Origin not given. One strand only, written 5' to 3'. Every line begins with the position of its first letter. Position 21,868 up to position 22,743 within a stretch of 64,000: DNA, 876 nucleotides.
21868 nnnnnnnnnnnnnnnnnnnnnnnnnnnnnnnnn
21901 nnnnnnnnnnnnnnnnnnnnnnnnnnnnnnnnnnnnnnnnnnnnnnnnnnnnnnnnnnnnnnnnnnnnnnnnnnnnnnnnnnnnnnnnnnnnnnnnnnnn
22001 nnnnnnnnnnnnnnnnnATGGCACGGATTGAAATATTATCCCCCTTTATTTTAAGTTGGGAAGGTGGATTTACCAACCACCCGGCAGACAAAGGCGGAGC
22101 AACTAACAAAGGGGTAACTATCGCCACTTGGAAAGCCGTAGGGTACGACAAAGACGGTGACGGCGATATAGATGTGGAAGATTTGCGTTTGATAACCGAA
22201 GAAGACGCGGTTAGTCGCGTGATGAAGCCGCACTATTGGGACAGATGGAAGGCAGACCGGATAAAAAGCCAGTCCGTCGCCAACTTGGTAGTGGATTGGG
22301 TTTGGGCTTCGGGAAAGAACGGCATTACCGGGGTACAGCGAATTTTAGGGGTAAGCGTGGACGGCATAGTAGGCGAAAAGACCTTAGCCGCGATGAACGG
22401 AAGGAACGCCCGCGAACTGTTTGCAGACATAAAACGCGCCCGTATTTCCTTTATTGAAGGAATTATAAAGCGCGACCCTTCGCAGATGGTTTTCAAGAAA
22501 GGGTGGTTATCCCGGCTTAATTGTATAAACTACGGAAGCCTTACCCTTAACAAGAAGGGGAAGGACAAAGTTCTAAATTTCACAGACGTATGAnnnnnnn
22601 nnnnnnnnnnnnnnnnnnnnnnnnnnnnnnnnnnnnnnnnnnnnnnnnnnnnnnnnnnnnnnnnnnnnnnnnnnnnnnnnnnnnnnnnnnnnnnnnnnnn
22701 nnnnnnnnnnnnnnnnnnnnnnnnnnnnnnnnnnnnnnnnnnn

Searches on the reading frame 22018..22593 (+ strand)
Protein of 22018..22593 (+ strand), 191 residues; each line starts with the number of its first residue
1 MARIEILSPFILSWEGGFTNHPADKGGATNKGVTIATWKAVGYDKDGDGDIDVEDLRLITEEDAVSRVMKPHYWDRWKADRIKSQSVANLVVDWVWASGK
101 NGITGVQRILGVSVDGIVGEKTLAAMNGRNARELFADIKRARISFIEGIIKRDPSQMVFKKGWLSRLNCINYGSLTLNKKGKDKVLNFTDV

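Call 81: search_protein_families(library=phrogs, proteins=[window:22018-22593:+], max_evalue=0.001)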
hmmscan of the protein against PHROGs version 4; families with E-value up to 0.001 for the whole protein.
window:22018-22593:+ (191 aa): 2 families
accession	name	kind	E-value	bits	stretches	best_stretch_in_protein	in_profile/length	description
phrog_315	-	lysis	1.5e-33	117.3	1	6-175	337-492/677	endolysin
phrog_12853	-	unknown function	1.7e-11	45.7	1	9-127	8-130/131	-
